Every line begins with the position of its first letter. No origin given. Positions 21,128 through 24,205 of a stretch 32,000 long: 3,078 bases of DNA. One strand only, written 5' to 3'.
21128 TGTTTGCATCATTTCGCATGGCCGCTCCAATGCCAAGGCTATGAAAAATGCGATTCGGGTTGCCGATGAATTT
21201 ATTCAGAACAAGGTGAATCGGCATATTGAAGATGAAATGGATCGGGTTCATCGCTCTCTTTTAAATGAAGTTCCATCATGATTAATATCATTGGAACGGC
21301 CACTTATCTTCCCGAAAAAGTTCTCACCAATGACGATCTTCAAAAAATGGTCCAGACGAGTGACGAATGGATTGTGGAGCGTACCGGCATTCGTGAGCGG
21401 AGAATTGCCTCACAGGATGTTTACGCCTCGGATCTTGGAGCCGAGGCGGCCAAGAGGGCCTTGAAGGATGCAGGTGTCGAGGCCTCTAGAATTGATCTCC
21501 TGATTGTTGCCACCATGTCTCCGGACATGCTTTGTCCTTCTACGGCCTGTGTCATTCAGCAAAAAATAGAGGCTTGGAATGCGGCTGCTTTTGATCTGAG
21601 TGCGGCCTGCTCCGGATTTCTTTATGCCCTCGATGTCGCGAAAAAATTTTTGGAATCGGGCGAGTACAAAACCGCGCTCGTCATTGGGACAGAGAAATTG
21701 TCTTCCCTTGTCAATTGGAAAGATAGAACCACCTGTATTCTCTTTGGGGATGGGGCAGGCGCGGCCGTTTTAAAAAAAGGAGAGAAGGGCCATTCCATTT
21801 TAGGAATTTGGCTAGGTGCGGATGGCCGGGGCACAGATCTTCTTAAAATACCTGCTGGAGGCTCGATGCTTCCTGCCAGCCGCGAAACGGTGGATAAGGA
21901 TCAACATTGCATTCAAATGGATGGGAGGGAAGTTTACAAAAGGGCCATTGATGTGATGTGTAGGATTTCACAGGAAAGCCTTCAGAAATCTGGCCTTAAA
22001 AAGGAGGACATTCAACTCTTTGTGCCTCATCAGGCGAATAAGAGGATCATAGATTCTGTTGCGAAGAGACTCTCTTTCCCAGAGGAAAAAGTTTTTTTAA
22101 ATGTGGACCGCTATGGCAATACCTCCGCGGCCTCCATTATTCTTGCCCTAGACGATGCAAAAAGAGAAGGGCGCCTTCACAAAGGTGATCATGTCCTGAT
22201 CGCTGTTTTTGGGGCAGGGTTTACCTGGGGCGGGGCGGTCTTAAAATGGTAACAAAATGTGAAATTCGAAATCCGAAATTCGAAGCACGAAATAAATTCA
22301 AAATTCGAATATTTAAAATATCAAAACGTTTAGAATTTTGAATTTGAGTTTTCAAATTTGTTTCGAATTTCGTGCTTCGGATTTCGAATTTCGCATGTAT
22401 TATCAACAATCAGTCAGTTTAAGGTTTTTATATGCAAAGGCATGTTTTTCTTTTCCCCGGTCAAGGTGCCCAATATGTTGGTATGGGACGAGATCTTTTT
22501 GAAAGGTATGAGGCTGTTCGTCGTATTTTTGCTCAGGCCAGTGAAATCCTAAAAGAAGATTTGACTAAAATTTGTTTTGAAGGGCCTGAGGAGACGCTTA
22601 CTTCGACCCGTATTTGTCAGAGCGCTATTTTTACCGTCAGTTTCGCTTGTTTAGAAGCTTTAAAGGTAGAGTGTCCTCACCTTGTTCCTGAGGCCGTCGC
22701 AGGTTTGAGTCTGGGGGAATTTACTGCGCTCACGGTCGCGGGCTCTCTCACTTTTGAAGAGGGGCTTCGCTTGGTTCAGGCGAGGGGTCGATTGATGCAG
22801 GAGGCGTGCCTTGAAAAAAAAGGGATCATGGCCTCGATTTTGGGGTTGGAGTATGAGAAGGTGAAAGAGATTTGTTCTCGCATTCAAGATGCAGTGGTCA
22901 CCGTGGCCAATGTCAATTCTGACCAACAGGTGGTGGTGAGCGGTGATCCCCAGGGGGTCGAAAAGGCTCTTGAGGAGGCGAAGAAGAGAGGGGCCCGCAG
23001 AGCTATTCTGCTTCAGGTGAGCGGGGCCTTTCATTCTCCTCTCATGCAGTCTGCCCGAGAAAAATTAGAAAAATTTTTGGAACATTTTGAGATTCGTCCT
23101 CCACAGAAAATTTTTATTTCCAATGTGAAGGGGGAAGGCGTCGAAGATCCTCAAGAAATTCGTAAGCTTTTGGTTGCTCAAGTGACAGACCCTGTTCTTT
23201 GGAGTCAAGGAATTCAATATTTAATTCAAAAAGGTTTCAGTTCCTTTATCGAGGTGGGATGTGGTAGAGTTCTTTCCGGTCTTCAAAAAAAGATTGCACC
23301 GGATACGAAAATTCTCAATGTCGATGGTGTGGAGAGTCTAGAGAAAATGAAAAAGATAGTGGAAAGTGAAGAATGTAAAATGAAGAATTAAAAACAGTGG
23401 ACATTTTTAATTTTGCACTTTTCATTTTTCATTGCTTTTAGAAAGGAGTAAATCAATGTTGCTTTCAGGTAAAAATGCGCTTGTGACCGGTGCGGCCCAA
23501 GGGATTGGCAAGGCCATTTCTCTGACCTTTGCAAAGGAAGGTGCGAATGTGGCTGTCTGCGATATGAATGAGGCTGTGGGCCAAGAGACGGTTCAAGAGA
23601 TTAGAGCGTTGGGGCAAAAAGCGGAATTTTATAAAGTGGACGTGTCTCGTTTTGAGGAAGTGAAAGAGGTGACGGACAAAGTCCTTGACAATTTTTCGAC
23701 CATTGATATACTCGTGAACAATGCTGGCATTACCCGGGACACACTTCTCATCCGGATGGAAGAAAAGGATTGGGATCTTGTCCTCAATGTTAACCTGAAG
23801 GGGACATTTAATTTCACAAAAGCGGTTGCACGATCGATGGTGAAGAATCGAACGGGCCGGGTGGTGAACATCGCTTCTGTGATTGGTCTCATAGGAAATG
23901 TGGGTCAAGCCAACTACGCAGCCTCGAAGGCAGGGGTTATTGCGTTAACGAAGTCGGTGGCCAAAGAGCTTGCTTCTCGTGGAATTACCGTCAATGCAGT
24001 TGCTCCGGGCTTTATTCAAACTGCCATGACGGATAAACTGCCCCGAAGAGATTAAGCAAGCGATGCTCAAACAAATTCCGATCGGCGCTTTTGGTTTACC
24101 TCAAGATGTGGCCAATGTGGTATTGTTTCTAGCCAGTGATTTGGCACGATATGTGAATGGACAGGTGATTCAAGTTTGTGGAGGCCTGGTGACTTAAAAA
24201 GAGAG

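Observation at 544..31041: Gene punctuation by hairpins whose arms are tandem 7-nt units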

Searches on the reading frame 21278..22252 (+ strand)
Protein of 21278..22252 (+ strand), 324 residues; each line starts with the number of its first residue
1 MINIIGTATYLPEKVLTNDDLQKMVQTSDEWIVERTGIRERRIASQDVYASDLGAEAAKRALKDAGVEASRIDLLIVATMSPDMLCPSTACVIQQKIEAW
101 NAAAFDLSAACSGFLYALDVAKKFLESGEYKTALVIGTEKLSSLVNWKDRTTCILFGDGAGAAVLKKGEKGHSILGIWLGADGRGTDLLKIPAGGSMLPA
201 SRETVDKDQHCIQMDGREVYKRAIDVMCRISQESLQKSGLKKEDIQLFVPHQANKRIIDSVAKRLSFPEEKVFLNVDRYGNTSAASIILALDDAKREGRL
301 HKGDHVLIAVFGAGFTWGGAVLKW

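Call 6: search_protein_families(library=pfam, proteins=[window:21278-22252:+])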
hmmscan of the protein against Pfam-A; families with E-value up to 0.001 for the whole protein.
window:21278-22252:+ (324 aa): 5 families
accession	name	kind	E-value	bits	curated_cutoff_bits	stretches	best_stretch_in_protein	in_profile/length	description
PF08541.16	ACP_syn_III_C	-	2e-39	134.1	26.6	1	235-324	1-90/90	3-Oxoacyl-[acyl-carrier-protein (ACP)] synthase III C terminal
PF08545.16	ACP_syn_III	-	1.7e-32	111.6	24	1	105-183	1-80/80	3-Oxoacyl-[acyl-carrier-protein (ACP)] synthase III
PF00108.29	Thiolase_N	-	9.1e-10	38.8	26.4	1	34-144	7-118/260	Thiolase, N-terminal domain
PF08392.18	FAE1_CUT1_RppA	-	9.1e-07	28.9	27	1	56-145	89-179/290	FAE1/Type III polyketide synthase-like protein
PF00109.32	ketoacyl-synt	-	0.00018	21.6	20.8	0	13-143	81-206/252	Beta-ketoacyl synthase, N-terminal domain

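Call 8: find_related_loci(query=window:21278-22252:+, collection=genome_contigs, flank=10000)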
Query window:21278-22252:+ (324 aa) in genome_contigs; peptide patterns used: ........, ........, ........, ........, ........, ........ (x = any residue, [..] = any of these).
426 stretches matched a pattern; 317 encode a relative of the query (tblastn E <= 1e-3); the best 80 are kept; 80 distinct loci.
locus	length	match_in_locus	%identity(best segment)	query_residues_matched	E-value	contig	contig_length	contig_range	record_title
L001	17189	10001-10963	59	3-324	1e-123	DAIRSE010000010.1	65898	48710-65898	MAG TPA_asm: Bacillota bacterium isolate CTOTU1356 NODE_47_length_65898_cov_134.166305, whole genome shotgun sequence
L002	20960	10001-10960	58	4-324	2e-121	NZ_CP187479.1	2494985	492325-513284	Desulforudis sp. Tu-874 chromosome, complete genome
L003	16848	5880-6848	56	3-324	3e-121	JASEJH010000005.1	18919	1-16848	MAG: Thermoanaerobacteraceae bacterium isolate Yes71-27 NODE_5_length_18919_cov_3.386927, whole genome shotgun sequence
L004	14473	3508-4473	56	4-324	8e-121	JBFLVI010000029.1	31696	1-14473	MAG: Bacillota bacterium isolate MAG002 MAG002_29, whole genome shotgun sequence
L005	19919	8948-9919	54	2-324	2e-120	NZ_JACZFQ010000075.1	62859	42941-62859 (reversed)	Luteolibacter marinus strain NBU1238 Scaffold6_1, whole genome shotgun sequence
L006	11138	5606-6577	54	2-324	3e-120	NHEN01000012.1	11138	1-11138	MAG: Verrucomicrobiaceae bacterium TMED86 MHASMcontig_97340, whole genome shotgun sequence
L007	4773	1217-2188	54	2-324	1e-120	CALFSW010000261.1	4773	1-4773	MAG TPA_asm: uncultured Verrucomicrobiales bacterium isolate ERR2206764_bin.128_CONCOCT_v1.1_MAG genome assembly, contig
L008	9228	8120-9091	54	2-324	8e-120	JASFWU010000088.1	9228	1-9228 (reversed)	MAG: Akkermansiaceae bacterium isolate D0608WATERmetaG_Bin_550 D0608WATERmetaG_FD_scaffold_2878_c1, whole genome shotgun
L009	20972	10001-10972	54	2-324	1e-119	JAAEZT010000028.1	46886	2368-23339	Bacterium isolate P03SWT0bin.3 NODE_51_length_46886_cov_6.98783, whole genome shotgun sequence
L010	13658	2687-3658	53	2-324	1e-118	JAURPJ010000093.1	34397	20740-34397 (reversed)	MAG: Verrucomicrobiota bacterium isolate SFB_South_Co_22 k141_2966540, whole genome shotgun sequence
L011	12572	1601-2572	55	2-324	8e-119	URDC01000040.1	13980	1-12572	uncultured Opitutales bacterium isolate UMGS885 genome assembly, contig: NODE_463_length_13980_cov_12.996697, whole geno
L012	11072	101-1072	53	2-324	2e-118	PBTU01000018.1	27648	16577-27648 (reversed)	MAG: Verrucomicrobiales bacterium isolate NP53 35375, whole genome shotgun sequence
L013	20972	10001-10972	53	2-324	1e-117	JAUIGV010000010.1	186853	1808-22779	MAG: Verrucomicrobiia bacterium isolate Co_bin.176 NODE_815_length_186853_cov_16.573439, whole genome shotgun sequence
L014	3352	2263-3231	55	4-324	3e-118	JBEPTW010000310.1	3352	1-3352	MAG: Verrucomicrobiota bacterium isolate 22E.concoct.012 NODE_36181_length_3352_cov_11.404914, whole genome shotgun sequ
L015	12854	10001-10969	55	4-324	1e-114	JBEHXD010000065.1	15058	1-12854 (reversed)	MAG: Verrucomicrobiota bacterium isolate ES1.bin.31 NODE_3601_length_15058_cov_3.131493, whole genome shotgun sequence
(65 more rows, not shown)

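Call 9: find_encoding_contigs(protein=window:21278-22252:+, flank=10000, max_places=6)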
Protein window:21278-22252:+ (324 aa): 3 contigs read that carry it; 2 places shown.
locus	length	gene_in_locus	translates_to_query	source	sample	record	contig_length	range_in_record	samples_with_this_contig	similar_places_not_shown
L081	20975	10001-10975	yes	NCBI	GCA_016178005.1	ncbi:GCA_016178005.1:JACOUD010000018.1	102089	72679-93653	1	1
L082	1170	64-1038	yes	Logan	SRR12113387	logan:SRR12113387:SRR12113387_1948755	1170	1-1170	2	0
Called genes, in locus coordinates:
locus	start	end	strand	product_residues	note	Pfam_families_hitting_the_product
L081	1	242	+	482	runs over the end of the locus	PF05157:MshEN, PF00437:T2SSE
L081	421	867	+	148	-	-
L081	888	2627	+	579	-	PF01368:DHH, PF02272:DHHA1, PF17768:RecJ_OB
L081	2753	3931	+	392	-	PF28597:T2SSF_N, PF00482:T2SSF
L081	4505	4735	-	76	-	PF00830:Ribosomal_L28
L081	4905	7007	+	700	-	PF17191:RecG_wedge, PF01336:tRNA_anti-codon (weak), PF00270:DEAD, PF04851:ResIII, PF00271:Helicase_C, PF22590:Cas3-like_C_2 (faint), PF19833:RecG_dom3_C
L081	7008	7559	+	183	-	PF03602:Cons_hypoth95, PF05175:MTS (weak), PF13847:Methyltransf_31 (weak)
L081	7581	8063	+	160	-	PF01467:CTP_transf_like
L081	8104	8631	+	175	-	PF02620:YceD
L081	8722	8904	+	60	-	PF01783:Ribosomal_L32p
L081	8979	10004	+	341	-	PF02504:FA_synthesis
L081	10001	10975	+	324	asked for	PF08392:FAE1_CUT1_RppA (weak), PF00108:Thiolase_N, PF08545:ACP_syn_III, PF08541:ACP_syn_III_C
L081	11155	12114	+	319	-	PF00698:Acyl_transf_1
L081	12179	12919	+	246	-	PF00106:adh_short, PF08659:KR, PF13561:adh_short_C2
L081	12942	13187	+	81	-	PF14573:PP-binding_2 (weak), PF00550:PP-binding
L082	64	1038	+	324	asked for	PF08392:FAE1_CUT1_RppA (weak), PF00108:Thiolase_N, PF08545:ACP_syn_III, PF08541:ACP_syn_III_C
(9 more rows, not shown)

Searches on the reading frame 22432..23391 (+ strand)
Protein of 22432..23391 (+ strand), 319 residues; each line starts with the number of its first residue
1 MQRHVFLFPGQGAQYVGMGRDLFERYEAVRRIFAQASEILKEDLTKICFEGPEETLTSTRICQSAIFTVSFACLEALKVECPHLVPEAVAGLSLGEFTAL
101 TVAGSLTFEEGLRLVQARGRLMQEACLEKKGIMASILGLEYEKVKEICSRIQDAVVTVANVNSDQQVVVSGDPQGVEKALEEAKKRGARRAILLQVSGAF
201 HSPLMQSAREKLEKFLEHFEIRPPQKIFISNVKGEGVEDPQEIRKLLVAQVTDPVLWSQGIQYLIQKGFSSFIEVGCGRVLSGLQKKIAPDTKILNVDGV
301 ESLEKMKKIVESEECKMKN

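Call 6: search_protein_families(library=pfam, proteins=[window:22432-23391:+])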
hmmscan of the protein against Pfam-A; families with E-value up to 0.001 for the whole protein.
window:22432-23391:+ (319 aa): 1 family
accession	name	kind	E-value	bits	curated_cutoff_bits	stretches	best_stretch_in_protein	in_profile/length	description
PF00698.26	Acyl_transf_1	-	9.3e-41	140.8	32.7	1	5-276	1-266/319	Acyl transferase domain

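Call 25: find_homologous_proteins(query=window:22432-23391:+, max_evalue=1e-40)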
Query window:22432-23391:+ (319 aa): 7596 proteins with E <= 1e-40 among 8000 candidates; the best 120 are listed.
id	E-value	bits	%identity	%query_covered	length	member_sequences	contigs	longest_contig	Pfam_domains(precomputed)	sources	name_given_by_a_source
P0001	3.1e-203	692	100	100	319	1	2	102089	PF00698.27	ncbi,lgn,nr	ncbi:MAG: ACP S-malonyltransferase [Chlamydiae bacterium]|nr:ACP S-malonyltransferase [Chlamydiota b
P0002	3.0e-130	452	65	97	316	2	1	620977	PF16073.11,PF00698.27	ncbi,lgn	-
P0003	1.2e-127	443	68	95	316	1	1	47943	PF00698.27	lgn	-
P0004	2.2e-125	436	64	97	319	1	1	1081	PF00698.27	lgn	-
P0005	4.4e-125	435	66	95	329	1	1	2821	PF00698.27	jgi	-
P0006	1.2e-123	430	65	95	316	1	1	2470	PF00698.27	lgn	-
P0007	8.0e-121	421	62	96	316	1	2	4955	PF00698.27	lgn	-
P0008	5.4e-114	399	60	96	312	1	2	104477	PF00698.27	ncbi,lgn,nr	ncbi:MAG: ACP S-malonyltransferase [Chlamydiae bacterium]|nr:ACP S-malonyltransferase [Chlamydiota b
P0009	1.5e-112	394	60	96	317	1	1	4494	PF00698.27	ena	-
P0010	2.4e-108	380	57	97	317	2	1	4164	PF00698.27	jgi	jgi:[acyl-carrier-protein] S-malonyltransferase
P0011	6.0e-106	372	56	97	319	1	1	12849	PF00698.27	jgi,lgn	-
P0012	5.9e-88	313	61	76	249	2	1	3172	PF00698.27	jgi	jgi:[acyl-carrier-protein] S-malonyltransferase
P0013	3.9e-87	310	52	95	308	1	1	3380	PF00698.27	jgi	jgi:[acyl-carrier-protein] S-malonyltransferase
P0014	8.8e-87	309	51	95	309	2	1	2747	PF00698.27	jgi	jgi:[acyl-carrier-protein] S-malonyltransferase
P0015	1.0e-86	309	51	97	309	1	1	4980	PF00698.27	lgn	-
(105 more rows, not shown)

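Call 26: find_encoding_contigs(protein=P0002, flank=10000, max_places=2)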
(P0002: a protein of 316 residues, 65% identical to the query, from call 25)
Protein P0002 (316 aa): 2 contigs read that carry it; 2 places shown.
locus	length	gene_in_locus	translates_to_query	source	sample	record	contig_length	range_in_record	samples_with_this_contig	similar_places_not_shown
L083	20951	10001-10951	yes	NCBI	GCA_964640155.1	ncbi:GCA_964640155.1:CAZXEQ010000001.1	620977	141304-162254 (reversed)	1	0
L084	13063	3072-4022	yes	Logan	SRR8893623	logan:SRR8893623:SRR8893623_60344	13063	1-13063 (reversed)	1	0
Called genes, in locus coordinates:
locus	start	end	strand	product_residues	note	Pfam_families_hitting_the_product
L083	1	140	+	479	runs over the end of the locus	PF05157:MshEN, PF00437:T2SSE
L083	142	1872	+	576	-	PF01368:DHH, PF02272:DHHA1, PF17768:RecJ_OB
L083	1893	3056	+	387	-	PF28597:T2SSF_N (weak), PF00482:T2SSF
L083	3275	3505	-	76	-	PF00830:Ribosomal_L28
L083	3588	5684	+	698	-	PF17191:RecG_wedge, PF07517:SecA_DEAD (faint), PF00270:DEAD, PF04851:ResIII, PF22590:Cas3-like_C_2 (faint), PF00271:Helicase_C, PF19833:RecG_dom3_C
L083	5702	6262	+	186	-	PF03602:Cons_hypoth95, PF05175:MTS (faint)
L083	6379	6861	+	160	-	PF01467:CTP_transf_like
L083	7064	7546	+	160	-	PF02620:YceD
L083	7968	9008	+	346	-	PF02504:FA_synthesis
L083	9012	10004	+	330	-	PF00108:Thiolase_N, PF08392:FAE1_CUT1_RppA (faint), PF08545:ACP_syn_III, PF02797:Chal_sti_synt_C (weak), PF08541:ACP_syn_III_C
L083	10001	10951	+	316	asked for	PF00698:Acyl_transf_1, PF16073:SAT (weak)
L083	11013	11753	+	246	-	PF00106:adh_short, PF08659:KR, PF13561:adh_short_C2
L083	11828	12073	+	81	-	PF14573:PP-binding_2 (weak), PF00550:PP-binding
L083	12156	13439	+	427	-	PF00109:ketoacyl-synt, PF02801:Ketoacyl-synt_C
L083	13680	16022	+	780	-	-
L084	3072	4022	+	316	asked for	PF00698:Acyl_transf_1, PF16073:SAT (weak)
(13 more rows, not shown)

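Call 27: find_encoding_contigs(protein=P0003, flank=10000, max_places=2)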
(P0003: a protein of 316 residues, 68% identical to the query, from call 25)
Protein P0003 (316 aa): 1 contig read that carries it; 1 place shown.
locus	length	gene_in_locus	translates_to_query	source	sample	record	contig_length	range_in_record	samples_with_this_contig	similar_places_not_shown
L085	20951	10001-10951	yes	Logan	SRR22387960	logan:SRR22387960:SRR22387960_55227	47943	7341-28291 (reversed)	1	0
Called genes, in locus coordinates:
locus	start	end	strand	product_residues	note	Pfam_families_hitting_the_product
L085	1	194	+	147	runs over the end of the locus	-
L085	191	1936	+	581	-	PF01368:DHH, PF02272:DHHA1, PF17768:RecJ_OB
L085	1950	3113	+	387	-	PF28597:T2SSF_N, PF00482:T2SSF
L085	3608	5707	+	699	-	PF17191:RecG_wedge, PF01336:tRNA_anti-codon (faint), PF00270:DEAD, PF04851:ResIII, PF00271:Helicase_C, PF19833:RecG_dom3_C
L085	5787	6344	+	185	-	PF03602:Cons_hypoth95, PF05175:MTS (weak)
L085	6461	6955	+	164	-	PF01467:CTP_transf_like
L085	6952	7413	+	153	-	PF02620:YceD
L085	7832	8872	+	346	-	PF02504:FA_synthesis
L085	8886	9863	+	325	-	PF00108:Thiolase_N (weak), PF08545:ACP_syn_III, PF02797:Chal_sti_synt_C (weak), PF08541:ACP_syn_III_C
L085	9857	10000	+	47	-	-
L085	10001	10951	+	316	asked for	PF00698:Acyl_transf_1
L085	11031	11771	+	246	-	PF00106:adh_short, PF01370:Epimerase (weak), PF08659:KR, PF13561:adh_short_C2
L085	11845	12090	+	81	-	PF14573:PP-binding_2 (weak), PF00550:PP-binding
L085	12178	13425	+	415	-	PF00109:ketoacyl-synt, PF02801:Ketoacyl-synt_C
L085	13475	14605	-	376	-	-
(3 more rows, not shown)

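Call 28: find_encoding_contigs(protein=P0008, flank=10000, max_places=2)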
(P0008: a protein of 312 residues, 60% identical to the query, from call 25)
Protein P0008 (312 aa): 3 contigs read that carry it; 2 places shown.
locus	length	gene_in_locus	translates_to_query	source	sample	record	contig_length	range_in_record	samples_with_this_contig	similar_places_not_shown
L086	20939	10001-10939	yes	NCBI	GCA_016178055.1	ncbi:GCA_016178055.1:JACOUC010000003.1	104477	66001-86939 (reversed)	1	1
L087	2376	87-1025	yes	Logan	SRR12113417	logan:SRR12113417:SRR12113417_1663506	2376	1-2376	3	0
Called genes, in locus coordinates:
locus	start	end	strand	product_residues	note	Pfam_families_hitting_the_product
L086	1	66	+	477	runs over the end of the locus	PF05157:MshEN (weak), PF00437:T2SSE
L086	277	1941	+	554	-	PF01368:DHH, PF02272:DHHA1, PF17768:RecJ_OB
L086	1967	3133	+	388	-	PF28597:T2SSF_N, PF00482:T2SSF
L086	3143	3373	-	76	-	PF00830:Ribosomal_L28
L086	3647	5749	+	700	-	PF17191:RecG_wedge, PF01336:tRNA_anti-codon, PF00270:DEAD, PF04851:ResIII, PF00271:Helicase_C, PF19833:RecG_dom3_C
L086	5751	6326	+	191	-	PF03602:Cons_hypoth95, PF05175:MTS (weak)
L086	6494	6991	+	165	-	PF01467:CTP_transf_like, PF08218:Citrate_ly_lig (weak)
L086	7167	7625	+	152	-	PF02620:YceD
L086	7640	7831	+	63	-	PF01783:Ribosomal_L32p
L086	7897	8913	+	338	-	PF02504:FA_synthesis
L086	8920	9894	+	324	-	PF00108:Thiolase_N, PF08392:FAE1_CUT1_RppA (weak), PF08545:ACP_syn_III, PF02797:Chal_sti_synt_C (weak), PF08541:ACP_syn_III_C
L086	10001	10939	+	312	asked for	PF00698:Acyl_transf_1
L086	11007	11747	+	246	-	PF00106:adh_short, PF08659:KR, PF13561:adh_short_C2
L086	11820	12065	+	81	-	PF00550:PP-binding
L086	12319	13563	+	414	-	PF00109:ketoacyl-synt, PF02801:Ketoacyl-synt_C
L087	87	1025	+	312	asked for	PF00698:Acyl_transf_1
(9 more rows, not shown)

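Call 58: find_encoding_contigs(protein=P0011, flank=10000, max_places=1)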
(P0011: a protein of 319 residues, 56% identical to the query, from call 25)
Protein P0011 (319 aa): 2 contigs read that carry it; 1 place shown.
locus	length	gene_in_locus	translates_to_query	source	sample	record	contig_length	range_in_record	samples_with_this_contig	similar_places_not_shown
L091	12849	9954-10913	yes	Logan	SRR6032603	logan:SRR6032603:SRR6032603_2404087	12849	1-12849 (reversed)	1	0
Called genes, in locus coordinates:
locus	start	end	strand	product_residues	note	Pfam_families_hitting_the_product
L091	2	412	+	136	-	?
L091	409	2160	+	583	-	PF01368:DHH, PF02272:DHHA1, PF17768:RecJ_OB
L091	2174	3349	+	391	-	PF28597:T2SSF_N (weak), PF00482:T2SSF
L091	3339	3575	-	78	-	PF00830:Ribosomal_L28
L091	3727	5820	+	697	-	PF17191:RecG_wedge, PF00270:DEAD, PF04851:ResIII, PF00271:Helicase_C, PF19833:RecG_dom3_C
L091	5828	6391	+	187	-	PF03602:Cons_hypoth95, PF05175:MTS (weak)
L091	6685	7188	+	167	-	PF01467:CTP_transf_like, PF08218:Citrate_ly_lig (weak)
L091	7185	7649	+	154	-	PF02620:YceD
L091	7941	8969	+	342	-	PF02504:FA_synthesis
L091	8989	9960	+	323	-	PF08392:FAE1_CUT1_RppA (weak), PF00108:Thiolase_N (faint), PF08545:ACP_syn_III, PF08541:ACP_syn_III_C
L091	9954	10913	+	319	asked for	PF00698:Acyl_transf_1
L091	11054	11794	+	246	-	PF00106:adh_short, PF01370:Epimerase (faint), PF08659:KR, PF13561:adh_short_C2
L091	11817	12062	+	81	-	PF14573:PP-binding_2 (weak), PF00550:PP-binding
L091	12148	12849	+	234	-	?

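Call 59: find_encoding_contigs(protein=P0007, flank=10000, max_places=1)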
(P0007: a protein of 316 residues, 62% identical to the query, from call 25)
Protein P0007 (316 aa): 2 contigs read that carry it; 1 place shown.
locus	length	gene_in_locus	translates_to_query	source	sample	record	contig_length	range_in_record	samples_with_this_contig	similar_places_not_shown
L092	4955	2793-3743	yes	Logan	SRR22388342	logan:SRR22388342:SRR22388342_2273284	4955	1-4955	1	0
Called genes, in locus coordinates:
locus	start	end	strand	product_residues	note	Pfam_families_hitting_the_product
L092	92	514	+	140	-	PF02620:YceD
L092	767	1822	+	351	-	PF02504:FA_synthesis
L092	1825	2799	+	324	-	PF08545:ACP_syn_III, PF08541:ACP_syn_III_C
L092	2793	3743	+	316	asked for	PF00698:Acyl_transf_1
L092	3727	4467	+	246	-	PF00106:adh_short, PF08659:KR, PF13561:adh_short_C2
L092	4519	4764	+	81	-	PF14573:PP-binding_2 (weak), PF00550:PP-binding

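Call 72: find_related_loci(query=A2, collection=metagenome_contigs, flank=10000)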
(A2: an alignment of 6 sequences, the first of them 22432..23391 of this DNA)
Query A2 (319 aa) in metagenome_contigs; peptide patterns used: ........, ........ (x = any residue, [..] = any of these).
600 stretches matched a pattern (row limit reached: there are more); 575 encode a relative of the query (tblastn E <= 1e-3); the best 80 are kept; 80 distinct loci.
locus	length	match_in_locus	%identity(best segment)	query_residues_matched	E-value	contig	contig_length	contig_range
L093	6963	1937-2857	44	1-298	2e-85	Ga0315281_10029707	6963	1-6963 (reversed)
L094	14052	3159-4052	48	5-305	7e-85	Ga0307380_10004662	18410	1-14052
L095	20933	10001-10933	43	1-310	8e-85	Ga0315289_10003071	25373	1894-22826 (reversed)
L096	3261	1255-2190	47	2-313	3e-85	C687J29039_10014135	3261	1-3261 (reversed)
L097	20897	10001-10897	46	6-307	2e-84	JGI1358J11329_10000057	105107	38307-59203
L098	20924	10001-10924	45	1-307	1e-82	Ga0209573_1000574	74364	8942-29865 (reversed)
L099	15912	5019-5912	45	1-301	1e-82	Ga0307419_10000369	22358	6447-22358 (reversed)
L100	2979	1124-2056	45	1-312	3e-84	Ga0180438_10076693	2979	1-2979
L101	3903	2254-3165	45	6-309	9e-83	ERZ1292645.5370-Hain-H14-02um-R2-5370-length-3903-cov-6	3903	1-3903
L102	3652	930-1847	47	1-310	7e-83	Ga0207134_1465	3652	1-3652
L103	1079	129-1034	44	1-306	6e-88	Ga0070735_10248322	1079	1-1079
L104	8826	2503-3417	45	1-304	6e-80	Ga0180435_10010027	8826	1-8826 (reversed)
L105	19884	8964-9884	45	1-310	1e-79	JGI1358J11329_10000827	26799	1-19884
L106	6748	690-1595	43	6-310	6e-80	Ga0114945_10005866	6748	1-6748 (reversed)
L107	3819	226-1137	45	1-307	1e-79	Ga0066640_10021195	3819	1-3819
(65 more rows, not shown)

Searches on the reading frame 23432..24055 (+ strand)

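Call 6: search_protein_families(library=pfam, proteins=[window:23432-24055:+])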
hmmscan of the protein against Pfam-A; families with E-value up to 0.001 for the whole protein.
window:23432-24055:+ (207 aa): 5 families
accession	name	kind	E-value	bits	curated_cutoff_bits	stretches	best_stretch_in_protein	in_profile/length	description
PF00106.31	adh_short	-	9.8e-66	221.4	26.6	1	14-204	1-191/195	short chain dehydrogenase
PF13561.12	adh_short_C2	-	1.1e-52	179.5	27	1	20-205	1-186/236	Enoyl-(Acyl carrier protein) reductase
PF08659.16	KR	-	2.2e-21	77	22.6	1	17-176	4-163/180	KR domain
PF02882.25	THF_DHG_CYH_C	-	0.00022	21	27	1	3-53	27-76/160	Tetrahydrofolate dehydrogenase/cyclohydrolase, NAD(P)-binding domain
PF01370.27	Epimerase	-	0.00045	20.1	20.9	0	16-150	1-118/240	NAD dependent epimerase/dehydratase family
